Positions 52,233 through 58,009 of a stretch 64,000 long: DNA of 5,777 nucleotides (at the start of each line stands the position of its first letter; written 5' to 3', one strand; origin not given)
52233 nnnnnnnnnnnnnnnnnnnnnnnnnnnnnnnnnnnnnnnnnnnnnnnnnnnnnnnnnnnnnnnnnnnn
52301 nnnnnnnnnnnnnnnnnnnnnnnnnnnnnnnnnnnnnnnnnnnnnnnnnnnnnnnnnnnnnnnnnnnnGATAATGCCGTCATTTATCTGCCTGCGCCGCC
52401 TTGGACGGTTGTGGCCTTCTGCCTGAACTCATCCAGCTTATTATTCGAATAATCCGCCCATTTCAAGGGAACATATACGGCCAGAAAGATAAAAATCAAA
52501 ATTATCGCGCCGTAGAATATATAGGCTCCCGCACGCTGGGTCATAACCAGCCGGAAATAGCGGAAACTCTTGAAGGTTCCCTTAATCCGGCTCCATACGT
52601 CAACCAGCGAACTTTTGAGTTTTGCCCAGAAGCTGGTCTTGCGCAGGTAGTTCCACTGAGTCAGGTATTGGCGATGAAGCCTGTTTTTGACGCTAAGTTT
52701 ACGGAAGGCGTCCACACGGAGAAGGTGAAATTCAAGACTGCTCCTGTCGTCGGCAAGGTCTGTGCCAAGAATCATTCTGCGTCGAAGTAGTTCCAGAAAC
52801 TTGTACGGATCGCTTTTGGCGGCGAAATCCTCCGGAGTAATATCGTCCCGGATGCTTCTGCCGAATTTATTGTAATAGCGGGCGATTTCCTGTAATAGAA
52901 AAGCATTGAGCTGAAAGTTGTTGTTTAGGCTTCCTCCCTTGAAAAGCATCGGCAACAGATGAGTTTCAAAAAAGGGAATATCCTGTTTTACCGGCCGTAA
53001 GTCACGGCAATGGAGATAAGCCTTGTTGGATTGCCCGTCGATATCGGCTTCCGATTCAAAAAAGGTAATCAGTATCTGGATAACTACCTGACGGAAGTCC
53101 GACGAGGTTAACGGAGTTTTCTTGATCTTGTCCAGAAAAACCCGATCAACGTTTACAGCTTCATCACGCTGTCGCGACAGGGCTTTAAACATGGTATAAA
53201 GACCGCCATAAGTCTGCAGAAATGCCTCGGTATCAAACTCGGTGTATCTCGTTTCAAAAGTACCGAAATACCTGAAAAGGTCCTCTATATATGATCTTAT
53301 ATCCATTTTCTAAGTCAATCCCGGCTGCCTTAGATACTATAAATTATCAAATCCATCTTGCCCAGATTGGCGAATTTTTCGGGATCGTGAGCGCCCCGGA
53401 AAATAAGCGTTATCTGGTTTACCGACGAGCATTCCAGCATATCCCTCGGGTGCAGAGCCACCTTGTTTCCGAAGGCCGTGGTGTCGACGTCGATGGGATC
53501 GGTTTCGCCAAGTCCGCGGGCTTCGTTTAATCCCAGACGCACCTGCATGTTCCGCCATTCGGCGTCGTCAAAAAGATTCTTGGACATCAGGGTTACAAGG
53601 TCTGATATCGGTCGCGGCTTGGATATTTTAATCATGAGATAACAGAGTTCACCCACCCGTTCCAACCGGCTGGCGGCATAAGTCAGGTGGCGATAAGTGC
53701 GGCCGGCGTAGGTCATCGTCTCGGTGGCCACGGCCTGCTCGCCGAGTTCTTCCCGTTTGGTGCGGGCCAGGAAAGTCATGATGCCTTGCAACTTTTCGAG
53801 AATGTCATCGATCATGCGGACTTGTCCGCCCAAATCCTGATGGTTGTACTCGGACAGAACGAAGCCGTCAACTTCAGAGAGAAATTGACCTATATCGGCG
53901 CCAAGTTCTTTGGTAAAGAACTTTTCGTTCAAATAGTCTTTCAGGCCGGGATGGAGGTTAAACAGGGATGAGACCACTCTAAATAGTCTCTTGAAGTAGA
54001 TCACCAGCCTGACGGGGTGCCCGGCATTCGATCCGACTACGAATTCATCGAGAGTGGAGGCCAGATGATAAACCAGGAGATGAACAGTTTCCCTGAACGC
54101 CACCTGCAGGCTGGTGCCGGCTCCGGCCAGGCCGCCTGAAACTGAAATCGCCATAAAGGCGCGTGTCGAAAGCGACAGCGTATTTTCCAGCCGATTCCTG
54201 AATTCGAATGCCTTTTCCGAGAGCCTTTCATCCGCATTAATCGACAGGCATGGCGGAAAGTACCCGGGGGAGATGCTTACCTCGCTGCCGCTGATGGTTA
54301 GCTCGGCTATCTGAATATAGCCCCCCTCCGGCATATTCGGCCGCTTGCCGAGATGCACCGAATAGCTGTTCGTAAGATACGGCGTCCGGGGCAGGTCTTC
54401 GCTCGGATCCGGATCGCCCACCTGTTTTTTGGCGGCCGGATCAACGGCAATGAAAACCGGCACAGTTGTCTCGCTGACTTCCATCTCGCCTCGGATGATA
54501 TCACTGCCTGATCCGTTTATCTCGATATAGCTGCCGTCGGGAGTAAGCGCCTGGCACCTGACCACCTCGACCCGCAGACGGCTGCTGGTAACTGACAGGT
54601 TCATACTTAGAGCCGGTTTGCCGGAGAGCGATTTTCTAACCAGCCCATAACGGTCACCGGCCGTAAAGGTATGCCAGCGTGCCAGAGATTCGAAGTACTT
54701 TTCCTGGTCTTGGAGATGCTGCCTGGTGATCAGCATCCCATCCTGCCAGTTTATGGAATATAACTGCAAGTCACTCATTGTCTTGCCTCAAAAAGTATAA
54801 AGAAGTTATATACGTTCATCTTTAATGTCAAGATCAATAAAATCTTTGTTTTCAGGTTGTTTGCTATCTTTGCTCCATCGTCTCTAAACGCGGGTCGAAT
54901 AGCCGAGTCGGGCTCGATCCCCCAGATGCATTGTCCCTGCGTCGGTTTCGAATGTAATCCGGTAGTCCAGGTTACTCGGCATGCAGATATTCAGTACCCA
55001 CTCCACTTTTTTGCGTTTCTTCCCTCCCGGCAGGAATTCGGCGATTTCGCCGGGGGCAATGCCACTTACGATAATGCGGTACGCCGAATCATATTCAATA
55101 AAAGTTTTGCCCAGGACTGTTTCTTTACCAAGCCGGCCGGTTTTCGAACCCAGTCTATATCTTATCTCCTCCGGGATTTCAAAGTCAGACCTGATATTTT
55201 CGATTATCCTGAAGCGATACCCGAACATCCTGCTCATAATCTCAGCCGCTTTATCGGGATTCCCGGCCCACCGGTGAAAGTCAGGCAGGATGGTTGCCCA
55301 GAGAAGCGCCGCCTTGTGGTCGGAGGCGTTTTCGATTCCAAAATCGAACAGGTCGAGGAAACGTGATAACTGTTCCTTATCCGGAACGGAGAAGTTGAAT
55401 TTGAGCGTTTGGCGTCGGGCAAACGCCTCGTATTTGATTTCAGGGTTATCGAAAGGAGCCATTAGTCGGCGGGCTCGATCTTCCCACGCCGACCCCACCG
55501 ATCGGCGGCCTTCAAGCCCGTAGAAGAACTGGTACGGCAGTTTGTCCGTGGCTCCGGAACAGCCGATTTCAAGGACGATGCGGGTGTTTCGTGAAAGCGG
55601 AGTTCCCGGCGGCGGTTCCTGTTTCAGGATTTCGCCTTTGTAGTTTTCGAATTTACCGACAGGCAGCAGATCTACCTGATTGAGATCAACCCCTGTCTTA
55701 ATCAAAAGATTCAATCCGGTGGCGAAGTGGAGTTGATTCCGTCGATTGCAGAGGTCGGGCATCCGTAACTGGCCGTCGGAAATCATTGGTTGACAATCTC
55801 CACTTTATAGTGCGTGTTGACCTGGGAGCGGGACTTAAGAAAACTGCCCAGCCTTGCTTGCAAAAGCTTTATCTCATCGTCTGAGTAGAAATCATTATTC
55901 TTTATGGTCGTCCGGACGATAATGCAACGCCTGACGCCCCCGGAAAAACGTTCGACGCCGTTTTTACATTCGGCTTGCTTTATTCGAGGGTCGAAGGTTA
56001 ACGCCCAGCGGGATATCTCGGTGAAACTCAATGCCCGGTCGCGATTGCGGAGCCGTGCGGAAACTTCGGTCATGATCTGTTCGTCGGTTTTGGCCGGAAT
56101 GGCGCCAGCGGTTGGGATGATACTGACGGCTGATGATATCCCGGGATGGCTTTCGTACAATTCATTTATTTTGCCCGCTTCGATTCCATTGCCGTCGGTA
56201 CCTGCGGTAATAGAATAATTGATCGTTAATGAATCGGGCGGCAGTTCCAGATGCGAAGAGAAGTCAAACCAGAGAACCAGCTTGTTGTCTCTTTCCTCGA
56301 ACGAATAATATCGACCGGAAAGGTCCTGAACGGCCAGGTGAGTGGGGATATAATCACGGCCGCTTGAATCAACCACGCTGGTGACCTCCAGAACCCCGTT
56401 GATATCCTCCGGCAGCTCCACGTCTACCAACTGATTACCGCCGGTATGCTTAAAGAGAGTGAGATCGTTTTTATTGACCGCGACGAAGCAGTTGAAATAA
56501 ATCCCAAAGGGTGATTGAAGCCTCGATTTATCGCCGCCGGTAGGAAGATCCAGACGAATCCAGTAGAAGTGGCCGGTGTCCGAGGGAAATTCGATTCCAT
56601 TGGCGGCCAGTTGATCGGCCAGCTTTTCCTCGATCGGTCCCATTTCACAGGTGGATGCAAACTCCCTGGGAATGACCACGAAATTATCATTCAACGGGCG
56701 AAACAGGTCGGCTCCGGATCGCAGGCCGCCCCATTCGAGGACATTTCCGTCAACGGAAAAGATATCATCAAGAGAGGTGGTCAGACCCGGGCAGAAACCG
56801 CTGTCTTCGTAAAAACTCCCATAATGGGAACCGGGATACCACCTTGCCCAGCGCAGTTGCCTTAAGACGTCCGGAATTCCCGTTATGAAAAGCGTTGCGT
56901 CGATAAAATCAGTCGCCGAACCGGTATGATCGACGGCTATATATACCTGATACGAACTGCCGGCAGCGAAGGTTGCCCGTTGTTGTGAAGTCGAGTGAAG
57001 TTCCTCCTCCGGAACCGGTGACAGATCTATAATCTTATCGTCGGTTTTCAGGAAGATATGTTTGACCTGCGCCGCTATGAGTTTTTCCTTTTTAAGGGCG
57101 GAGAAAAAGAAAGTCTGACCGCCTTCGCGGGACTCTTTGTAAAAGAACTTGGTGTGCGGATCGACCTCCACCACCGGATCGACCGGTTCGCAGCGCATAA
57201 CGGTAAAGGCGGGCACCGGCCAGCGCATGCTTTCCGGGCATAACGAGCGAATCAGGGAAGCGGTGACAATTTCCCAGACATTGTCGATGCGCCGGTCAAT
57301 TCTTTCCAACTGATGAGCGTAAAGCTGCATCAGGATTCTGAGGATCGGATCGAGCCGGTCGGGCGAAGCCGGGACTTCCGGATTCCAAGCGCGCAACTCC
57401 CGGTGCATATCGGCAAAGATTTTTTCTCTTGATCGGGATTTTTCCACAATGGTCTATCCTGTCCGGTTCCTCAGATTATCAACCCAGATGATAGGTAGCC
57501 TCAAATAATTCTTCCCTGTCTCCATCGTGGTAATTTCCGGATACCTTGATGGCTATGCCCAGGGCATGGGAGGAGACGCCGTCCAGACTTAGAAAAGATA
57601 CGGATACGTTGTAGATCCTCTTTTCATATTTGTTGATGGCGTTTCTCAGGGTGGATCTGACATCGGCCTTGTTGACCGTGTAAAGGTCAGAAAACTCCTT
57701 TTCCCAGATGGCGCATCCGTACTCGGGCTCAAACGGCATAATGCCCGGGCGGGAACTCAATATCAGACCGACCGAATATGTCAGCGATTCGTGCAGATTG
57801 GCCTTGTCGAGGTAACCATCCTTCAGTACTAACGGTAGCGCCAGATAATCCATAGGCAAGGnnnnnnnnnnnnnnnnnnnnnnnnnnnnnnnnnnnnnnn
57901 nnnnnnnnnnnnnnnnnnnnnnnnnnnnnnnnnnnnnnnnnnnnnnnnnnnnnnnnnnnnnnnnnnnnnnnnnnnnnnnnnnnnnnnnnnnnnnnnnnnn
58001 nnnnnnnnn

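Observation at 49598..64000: Hybrid type VI secretion system: subtype-iii tail with an unrecognised membrane complex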

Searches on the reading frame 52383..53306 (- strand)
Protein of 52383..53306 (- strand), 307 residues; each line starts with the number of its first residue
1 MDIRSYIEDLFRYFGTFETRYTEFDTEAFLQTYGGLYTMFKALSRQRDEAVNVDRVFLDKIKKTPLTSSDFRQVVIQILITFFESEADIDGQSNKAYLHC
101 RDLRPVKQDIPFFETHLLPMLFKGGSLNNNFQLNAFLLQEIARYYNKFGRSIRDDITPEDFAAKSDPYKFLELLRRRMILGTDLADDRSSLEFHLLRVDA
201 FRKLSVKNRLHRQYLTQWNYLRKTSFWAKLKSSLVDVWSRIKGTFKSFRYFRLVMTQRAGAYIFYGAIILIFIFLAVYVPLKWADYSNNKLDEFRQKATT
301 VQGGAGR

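Call 4: search_protein_families(library=pfam, proteins=[window:52383-53306:-], max_evalue=0.01)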
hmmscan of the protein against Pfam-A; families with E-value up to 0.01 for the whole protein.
window:52383-53306:- (307 aa): 0 families

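Call 5: search_protein_families(library=ncbifam, proteins=[window:52383-53306:-], max_evalue=0.1)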
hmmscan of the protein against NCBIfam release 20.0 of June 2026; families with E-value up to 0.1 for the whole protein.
window:52383-53306:- (307 aa): 0 families

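Call 29: find_homologous_proteins(query=window:52383-53306:-, max_evalue=0.001)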
Query window:52383-53306:- (307 aa): 278 proteins with E <= 0.001 among 1016 candidates; the best 120 are listed.
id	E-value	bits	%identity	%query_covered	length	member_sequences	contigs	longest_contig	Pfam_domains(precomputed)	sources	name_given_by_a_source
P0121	7.1e-202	687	100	100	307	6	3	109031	-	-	-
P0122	5.4e-152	524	72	100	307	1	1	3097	-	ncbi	-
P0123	8.7e-150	516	73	100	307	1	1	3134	-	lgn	-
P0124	6.4e-147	507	71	100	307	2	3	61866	-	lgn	-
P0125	7.1e-138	477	67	100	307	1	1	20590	-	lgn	-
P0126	4.5e-136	471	67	99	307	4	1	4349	-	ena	-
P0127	4.6e-136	471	67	100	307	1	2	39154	-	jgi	jgi:hypothetical protein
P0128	7.5e-136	471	66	100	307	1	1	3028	-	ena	-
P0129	2.0e-135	469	66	100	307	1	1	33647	-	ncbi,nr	ncbi:MAG: hypothetical protein GY841_21615 [FCB group bacterium]|nr:hypothetical protein [FCB group 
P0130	3.9e-135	468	66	99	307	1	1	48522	-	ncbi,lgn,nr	ncbi:MAG: hypothetical protein JXA92_03420 [candidate division Zixibacteria bacterium]|nr:hypothetic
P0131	6.0e-135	468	66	100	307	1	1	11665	-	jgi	jgi:hypothetical protein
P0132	1.9e-133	463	65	100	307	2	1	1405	-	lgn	-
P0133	9.1e-133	461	64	100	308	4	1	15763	-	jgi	-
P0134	1.1e-132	460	66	100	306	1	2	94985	-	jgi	-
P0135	1.9e-132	460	64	100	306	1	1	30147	-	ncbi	-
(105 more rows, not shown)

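Call 33: search_solved_structures(query=A2, max_evalue=10)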
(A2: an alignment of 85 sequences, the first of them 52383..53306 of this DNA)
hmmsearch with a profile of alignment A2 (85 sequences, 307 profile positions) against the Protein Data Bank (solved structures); distinct sequences matched with E-value up to 10: 2.
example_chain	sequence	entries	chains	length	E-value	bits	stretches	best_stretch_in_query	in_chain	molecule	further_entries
5wwl_M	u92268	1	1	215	0.043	16.2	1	140-207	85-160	Centromere protein mis12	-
2c2v_S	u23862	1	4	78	1.9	10.8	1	171-214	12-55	STIP1 homology and U box-containing protein 1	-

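Call 42: predict_structure(alignment_id=A2)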
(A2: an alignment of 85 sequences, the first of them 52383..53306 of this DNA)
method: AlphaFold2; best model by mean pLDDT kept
length: 307 residues; sequences in the alignment: 85
mean_pLDDT: 84.3   pTM: 0.69
mean pLDDT of the five models: 84.3, 84.1, 81.7, 79.8, 77.9
residues with pLDDT >= 90: 138; 70-90: 127; 50-70: 40; < 50: 2
segments of 3 or more residues with pLDDT < 50: none
pLDDT, mean of each block of 10 residues (from residue 1): 87 95 94 92 84 91 89 94 83 84 90 94 92 96 91 86 94 93 82 88 91 92 61 72 67 66 76 82 75 72 52
secondary structure, 60 per line:
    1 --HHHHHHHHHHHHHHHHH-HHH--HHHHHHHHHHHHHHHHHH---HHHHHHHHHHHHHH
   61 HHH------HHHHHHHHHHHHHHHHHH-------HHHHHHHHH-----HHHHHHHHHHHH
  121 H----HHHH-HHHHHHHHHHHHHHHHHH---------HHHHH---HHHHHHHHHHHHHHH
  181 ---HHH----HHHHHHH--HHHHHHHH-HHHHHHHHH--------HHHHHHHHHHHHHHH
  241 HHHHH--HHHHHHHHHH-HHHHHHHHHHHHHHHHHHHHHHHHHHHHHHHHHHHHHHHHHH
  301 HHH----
elements in order: H3-19 H26-43 H47-63 H70-87 H95-103 H109-121 H126-129 H131-148 H158-162 H166-180 H191-197 H200-207 H209-217 H226-245 H248-257 H259-303

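Call 45: fold_search(model_id=the predicted structure, library=pdb)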
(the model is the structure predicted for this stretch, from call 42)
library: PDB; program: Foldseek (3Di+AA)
matches with E <= 10: 300; with E <= 0.001: 0
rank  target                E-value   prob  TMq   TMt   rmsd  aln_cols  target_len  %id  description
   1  9nkf_X                3.7e-01  0.33  0.20  0.19  15.7       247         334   14  Structure of human substrate-free 26S proteasome in the presence of ATPgS and MG-132,SA-like state (composite map) (released 2025-05-07)
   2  5oj8                  4.3e-01  0.57  0.23  0.30  12.9       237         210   16  Crystal structure of the KLC1-TPR domain ([A1-B5] fragment) (released 2017-10-11)
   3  4gpk_D                5.6e-01  0.14  0.16  0.15  18.6       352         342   12  Crystal structure of NprR in complex with its cognate peptide NprX (released 2013-07-03)
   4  5a7d_G                8.0e-01  0.35  0.23  0.22  14.2       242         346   14  Tetrameric assembly of LGN with Inscuteable (released 2016-08-03)
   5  5a7d_H                8.0e-01  0.35  0.23  0.21  14.1       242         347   14  Tetrameric assembly of LGN with Inscuteable (released 2016-08-03)
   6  8fbo_A                8.0e-01  0.21  0.20  0.23  18.1       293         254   15  Improving the secretion of designed protein assemblies through negative design of cryptic transmembrane domains (released 2023-03-22)
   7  8dgp_B                9.5e-01  0.35  0.23  0.28  14.1       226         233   12  14-3-3 epsilon bound to phosphorylated PEAK3 (pS69) peptide (released 2023-06-07)
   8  6f09_R                1.0e+00  0.11  0.15  0.18  16.8       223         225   13  Binary complex of 14-3-3 zeta with ubiquitin specific protease 8 (USP8) pSer718 peptide (released 2018-03-07)
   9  8g9k_B                1.1e+00  0.16  0.17  0.24  16.7       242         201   14  Geometrically programmable nanomaterial construction using regularized protein building blocks (released 2024-03-13)
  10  8vyv_A                1.1e+00  0.13  0.16  0.18  14.8       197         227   12  Cryo-EM Structure of the BRAF K601E monomer (released 2025-05-28)
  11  6hc2_A                1.1e+00  0.16  0.19  0.17  15.1       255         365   14  Crystal structure of NuMA/LGN hetero-hexamers (released 2019-05-29)
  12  5a7d_F                1.1e+00  0.15  0.19  0.17  13.8       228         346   13  Tetrameric assembly of LGN with Inscuteable (released 2016-08-03)
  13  9y6s_6y               1.1e+00  0.12  0.16  0.14  17.9       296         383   12  96-nm repeat of the Leishmania tarentolae doublet microtubule (released 2025-12-17)
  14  3sf4_A                1.2e+00  0.30  0.24  0.21  13.6       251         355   14  Crystal structure of the complex between the conserved cell polarity proteins Inscuteable and LGN (released 2011-11-23)
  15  8fit_C                1.2e+00  0.28  0.27  0.34  11.2       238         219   11  Multi-state design of two-state switchable hinge proteins (released 2023-08-16)
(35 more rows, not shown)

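Call 51: search_protein_families(library=pfam, alignment_id=A2, max_evalue=1)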
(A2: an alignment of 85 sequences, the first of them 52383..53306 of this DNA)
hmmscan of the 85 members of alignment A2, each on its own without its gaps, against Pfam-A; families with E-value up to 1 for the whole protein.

A. member 1, window:52383-53306:- (307 aa): 0 families

B. families by the number of members that match (of 85 scanned): 34 families (the first 25 are shown)
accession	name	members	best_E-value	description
PF12873.12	DUF3825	12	0.0032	Domain of unknown function (DUF3825)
PF12911.12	OppC_N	10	0.0034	N-terminal TM domain of oligopeptide transport permease C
PF08104.16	Antimicrobial_9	3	0.00059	Ponericin L family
PF21082.3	MS_channel_3rd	3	0.089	Mechanosensitive ion channel MscS, C-terminal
PF08040.16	NADH_oxidored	2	0.00042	MNLL subunit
PF03994.20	DUF350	2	0.063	Domain of Unknown Function (DUF350)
PF02637.23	GatB_Yqey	2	0.16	GatB domain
PF09451.16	ATG27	1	0.002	Autophagy-related protein 27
PF10943.13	DUF2632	1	0.006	Protein of unknown function (DUF2632)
PF11897.13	DUF3417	1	0.027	Protein of unknown function (DUF3417)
PF05987.18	DUF898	1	0.038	Bacterial protein of unknown function (DUF898)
PF15106.11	TMEM156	1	0.046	TMEM156 protein family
PF18927.5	CrtO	1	0.072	Glycosyl-4,4'-diaponeurosporenoate acyltransferase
PF11660.13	DUF3262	1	0.079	Protein of unknown function (DUF3262)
PF14164.11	YqzH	1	0.082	YqzH-like protein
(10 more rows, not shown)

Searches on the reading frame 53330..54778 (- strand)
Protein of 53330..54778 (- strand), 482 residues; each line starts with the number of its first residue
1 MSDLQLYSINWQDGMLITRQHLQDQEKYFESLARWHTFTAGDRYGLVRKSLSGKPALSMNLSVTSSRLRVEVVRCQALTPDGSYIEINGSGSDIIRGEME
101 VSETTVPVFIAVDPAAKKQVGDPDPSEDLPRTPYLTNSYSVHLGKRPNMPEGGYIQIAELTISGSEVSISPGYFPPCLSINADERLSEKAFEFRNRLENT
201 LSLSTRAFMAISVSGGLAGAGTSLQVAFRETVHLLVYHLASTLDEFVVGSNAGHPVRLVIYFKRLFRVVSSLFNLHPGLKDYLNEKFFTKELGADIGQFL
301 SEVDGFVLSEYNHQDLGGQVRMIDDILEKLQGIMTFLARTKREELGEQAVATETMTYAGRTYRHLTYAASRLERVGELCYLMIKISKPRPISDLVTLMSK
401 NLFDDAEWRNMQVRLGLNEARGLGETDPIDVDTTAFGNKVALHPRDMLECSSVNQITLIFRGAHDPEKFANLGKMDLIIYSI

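Call 3: search_protein_families(library=pfam, proteins=[window:53330-54778:-], max_evalue=0.01)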
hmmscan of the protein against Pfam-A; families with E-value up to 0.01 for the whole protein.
window:53330-54778:- (482 aa): 2 families
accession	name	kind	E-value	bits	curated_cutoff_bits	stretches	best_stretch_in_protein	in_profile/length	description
PF05936.17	T6SS_VasE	-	2.6e-05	23.7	23.4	0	155-205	152-203/429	Bacterial Type VI secretion, VC_A0110, EvfL, ImpJ, VasE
PF16928.10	Inj_translocase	-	0.0057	16.8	29.7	0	325-399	92-170/218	DNA/protein translocase of phage P22 injectosome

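Call 5: search_protein_families(library=ncbifam, proteins=[window:53330-54778:-], max_evalue=0.1)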
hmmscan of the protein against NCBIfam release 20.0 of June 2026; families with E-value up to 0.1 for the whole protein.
window:53330-54778:- (482 aa): 1 family
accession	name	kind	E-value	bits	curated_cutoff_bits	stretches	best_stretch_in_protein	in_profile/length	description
TIGR03353.2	VI_chp_4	equivalog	9.1e-14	51.4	100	1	9-198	3-200/429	type VI secretion system baseplate subunit TssK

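Call 39: search_solved_structures(query=window:53330-54778:-, max_evalue=1)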
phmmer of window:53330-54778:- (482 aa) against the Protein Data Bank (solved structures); distinct sequences matched with E-value up to 1: 0.

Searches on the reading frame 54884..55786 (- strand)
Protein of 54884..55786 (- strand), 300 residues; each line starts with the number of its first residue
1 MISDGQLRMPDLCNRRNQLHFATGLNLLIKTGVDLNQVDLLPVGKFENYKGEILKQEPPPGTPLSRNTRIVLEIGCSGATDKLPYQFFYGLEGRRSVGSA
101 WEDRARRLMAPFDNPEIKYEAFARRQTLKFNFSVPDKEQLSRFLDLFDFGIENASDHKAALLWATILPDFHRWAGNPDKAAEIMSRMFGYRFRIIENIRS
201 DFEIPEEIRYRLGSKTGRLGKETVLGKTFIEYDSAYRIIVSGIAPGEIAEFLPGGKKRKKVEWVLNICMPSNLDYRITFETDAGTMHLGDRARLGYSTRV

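Call 3: search_protein_families(library=pfam, proteins=[window:54884-55786:-], max_evalue=0.01)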
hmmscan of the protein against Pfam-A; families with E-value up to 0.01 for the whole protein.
window:54884-55786:- (300 aa): 2 families
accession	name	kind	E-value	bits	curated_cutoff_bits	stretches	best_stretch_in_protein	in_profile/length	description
PF06996.16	T6SS_TssG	-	2.4e-16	60.3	24.6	1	144-298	141-301/304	Type VI secretion, TssG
PF03793.24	PASTA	-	0.00023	21.5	23.2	1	49-74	37-62/64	PASTA domain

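Call 5: search_protein_families(library=ncbifam, proteins=[window:54884-55786:-], max_evalue=0.1)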
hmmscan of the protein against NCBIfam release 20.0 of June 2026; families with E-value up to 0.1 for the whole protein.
window:54884-55786:- (300 aa): 1 family
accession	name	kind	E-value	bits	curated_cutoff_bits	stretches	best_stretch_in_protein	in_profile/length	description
TIGR03347.1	VI_chp_1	equivalog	9.3e-15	54.5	143.3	1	170-298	165-297/300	type VI secretion system baseplate subunit TssG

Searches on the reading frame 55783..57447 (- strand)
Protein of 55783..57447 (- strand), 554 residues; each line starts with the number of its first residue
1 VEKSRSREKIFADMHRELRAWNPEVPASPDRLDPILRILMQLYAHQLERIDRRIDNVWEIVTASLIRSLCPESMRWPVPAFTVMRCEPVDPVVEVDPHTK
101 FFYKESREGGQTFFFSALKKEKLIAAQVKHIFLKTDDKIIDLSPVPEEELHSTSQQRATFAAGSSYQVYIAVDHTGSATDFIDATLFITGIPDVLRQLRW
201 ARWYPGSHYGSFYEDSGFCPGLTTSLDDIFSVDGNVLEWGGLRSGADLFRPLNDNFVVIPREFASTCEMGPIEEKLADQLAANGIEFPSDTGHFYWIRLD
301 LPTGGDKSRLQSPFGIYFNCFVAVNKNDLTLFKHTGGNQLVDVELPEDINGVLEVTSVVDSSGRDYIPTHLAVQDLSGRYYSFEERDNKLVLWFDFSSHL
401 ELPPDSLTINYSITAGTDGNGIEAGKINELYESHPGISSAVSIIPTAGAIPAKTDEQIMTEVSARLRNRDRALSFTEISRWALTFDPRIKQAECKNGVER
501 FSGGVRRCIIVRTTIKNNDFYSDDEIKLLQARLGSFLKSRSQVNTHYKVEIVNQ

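Call 3: search_protein_families(library=pfam, proteins=[window:55783-57447:-], max_evalue=0.01)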
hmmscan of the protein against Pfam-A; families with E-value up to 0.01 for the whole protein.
window:55783-57447:- (554 aa): 1 family
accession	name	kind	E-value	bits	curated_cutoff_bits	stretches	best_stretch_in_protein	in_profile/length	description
PF05947.17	T6SS_TssF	-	0.00089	18.3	25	1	32-141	42-156/608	Type VI secretion system, TssF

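Call 5: search_protein_families(library=ncbifam, proteins=[window:55783-57447:-], max_evalue=0.1)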
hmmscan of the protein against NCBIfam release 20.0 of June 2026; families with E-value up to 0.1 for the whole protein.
window:55783-57447:- (554 aa): 2 families
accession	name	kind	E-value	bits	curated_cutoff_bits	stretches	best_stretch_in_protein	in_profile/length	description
TIGR02243.1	TIGR02243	equivalog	0.00095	17.8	155.8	1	410-513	443-546/659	putative baseplate assembly protein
TIGR03359.1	VI_chp_6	equivalog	0.011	14.7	260.3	1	37-89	43-94/600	type VI secretion system baseplate subunit TssF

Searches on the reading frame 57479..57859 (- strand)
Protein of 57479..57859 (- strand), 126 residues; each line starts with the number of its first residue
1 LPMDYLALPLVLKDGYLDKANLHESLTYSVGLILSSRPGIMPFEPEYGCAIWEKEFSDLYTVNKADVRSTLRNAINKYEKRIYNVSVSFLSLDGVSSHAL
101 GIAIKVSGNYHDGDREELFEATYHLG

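Call 3: search_protein_families(library=pfam, proteins=[window:57479-57859:-], max_evalue=0.01)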
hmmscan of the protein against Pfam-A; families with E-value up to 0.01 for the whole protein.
window:57479-57859:- (126 aa): 1 family
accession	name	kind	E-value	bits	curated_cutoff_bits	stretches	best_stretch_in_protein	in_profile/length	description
PF04965.19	GPW_gp25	-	1.8e-12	47.3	27.2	1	21-108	2-89/96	Baseplate wedge protein gp25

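Call 5: search_protein_families(library=ncbifam, proteins=[window:57479-57859:-], max_evalue=0.1)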
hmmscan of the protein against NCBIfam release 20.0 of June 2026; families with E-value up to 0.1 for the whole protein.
window:57479-57859:- (126 aa): 2 families
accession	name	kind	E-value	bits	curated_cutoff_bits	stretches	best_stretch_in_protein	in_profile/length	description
TIGR03357.1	VI_zyme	equivalog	9.2e-08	31.8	53.2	1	17-121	21-123/133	type VI secretion system baseplate subunit TssE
NF040744.1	ornith_Or-4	equivalog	0.037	12.6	600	1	60-111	36-87/448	GlmL-related ornithine degradation protein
